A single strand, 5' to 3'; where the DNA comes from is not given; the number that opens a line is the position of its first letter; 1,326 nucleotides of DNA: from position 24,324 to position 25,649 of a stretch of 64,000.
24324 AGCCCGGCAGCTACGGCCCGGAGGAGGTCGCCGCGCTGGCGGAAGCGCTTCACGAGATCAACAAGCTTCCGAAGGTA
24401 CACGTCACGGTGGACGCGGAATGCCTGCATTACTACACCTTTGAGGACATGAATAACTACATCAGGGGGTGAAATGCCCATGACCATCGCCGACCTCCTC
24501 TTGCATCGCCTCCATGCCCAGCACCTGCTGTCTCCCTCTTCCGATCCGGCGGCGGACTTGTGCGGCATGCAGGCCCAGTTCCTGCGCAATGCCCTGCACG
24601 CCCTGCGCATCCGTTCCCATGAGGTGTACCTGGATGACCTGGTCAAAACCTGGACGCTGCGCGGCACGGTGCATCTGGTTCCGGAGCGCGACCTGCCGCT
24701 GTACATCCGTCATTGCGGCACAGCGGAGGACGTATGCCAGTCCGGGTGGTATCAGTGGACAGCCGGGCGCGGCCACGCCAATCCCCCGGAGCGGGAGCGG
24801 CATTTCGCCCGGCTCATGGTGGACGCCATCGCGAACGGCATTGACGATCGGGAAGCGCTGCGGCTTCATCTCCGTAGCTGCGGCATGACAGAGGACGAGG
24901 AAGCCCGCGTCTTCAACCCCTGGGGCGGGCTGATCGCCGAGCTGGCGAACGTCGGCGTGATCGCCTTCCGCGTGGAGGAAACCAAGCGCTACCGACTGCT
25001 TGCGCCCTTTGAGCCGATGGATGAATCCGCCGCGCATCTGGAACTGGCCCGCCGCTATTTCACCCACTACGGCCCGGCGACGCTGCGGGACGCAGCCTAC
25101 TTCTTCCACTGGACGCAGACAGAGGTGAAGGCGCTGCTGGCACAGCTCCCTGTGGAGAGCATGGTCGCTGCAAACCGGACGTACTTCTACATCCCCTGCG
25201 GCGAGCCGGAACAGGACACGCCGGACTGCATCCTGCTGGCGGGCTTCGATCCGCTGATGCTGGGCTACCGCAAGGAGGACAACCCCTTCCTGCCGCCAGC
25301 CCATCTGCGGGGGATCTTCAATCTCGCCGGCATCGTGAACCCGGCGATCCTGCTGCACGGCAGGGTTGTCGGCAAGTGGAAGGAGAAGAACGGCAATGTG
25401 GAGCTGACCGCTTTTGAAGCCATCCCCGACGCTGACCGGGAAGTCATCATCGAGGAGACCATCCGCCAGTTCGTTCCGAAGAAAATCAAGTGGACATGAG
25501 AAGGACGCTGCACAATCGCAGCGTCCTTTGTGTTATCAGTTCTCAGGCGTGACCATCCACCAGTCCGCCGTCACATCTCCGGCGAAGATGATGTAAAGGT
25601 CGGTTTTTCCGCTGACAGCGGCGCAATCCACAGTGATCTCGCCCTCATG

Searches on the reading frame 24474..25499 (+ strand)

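Call 79: search_protein_families(library=pfam, proteins=[window:24474-25499:+], max_evalue=0.0001)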
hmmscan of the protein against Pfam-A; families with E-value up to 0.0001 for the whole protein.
window:24474-25499:+ (341 aa): 1 family
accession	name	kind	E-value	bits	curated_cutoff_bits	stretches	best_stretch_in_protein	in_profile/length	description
PF06224.18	AlkZ-like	-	2.2e-32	113.4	25.9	1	27-328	2-322/329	DNA glycosylase AlkZ-like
